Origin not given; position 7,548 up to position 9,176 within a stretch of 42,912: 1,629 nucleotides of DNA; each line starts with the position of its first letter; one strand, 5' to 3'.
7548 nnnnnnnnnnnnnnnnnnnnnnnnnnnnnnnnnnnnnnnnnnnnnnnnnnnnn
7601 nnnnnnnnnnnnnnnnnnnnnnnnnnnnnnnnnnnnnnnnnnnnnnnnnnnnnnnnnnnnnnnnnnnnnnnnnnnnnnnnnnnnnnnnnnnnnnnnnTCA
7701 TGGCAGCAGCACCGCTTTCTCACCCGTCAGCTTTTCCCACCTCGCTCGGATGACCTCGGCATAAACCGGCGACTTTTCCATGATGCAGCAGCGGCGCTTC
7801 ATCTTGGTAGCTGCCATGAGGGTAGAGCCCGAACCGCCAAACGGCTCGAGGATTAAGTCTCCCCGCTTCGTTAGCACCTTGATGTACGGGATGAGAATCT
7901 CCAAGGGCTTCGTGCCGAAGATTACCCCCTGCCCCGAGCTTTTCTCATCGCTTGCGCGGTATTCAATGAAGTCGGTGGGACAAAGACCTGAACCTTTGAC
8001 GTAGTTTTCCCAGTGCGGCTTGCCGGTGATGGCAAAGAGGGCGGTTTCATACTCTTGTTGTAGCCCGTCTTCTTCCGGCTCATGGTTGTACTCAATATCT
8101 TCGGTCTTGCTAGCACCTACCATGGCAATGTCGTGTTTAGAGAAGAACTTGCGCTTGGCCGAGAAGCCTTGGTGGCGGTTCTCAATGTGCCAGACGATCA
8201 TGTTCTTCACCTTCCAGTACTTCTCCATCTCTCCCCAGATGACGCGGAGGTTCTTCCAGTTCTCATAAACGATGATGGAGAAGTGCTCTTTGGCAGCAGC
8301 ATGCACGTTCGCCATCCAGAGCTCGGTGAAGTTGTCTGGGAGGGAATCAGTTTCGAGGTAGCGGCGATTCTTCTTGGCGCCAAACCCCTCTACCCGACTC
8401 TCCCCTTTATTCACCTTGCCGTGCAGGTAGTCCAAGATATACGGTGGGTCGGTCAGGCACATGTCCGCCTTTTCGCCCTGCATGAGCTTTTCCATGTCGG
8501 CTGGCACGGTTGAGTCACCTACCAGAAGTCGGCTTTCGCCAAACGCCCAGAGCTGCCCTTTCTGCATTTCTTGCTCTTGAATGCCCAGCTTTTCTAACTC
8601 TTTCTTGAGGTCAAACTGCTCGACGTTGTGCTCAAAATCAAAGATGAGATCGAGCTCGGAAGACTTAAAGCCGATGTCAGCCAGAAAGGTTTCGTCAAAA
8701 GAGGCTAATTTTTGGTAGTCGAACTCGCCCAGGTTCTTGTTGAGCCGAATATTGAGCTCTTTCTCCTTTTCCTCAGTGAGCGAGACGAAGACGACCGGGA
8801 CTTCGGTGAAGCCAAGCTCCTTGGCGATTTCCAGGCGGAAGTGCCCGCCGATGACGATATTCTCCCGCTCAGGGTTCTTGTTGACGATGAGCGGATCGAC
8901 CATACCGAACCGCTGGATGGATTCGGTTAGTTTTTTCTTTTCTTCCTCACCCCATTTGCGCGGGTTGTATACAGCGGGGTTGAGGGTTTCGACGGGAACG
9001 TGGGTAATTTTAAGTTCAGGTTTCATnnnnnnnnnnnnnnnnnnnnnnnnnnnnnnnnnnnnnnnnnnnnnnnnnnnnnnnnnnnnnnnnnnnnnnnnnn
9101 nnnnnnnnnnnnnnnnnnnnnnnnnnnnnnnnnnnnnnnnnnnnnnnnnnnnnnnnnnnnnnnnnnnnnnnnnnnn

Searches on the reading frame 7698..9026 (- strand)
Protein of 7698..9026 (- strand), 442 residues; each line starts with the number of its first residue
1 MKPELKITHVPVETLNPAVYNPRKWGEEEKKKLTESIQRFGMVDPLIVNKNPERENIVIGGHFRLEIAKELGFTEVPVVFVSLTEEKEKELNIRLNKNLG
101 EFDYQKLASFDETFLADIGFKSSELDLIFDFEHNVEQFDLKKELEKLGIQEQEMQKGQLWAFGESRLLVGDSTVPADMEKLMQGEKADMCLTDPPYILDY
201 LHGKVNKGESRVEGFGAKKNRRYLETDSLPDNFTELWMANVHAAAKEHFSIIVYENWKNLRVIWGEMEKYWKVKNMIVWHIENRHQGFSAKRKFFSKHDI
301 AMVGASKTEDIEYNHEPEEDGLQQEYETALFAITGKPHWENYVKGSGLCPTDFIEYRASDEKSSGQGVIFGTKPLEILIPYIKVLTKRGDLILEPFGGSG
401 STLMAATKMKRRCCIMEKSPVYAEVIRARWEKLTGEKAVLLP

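Call 10: search_protein_families(library=pfam, proteins=[window:7698-9026:-], max_evalue=0.001)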
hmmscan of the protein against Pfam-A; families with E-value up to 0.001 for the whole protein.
window:7698-9026:- (442 aa): 2 families
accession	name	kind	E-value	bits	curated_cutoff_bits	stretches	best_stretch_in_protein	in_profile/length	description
PF01555.25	N6_N4_Mtase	-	9.5e-20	71.9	26.7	1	188-426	2-219/221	DNA methylase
PF02195.25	ParB_N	-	7.7e-11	42.3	26.3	1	6-91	2-88/95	ParB N-terminal domain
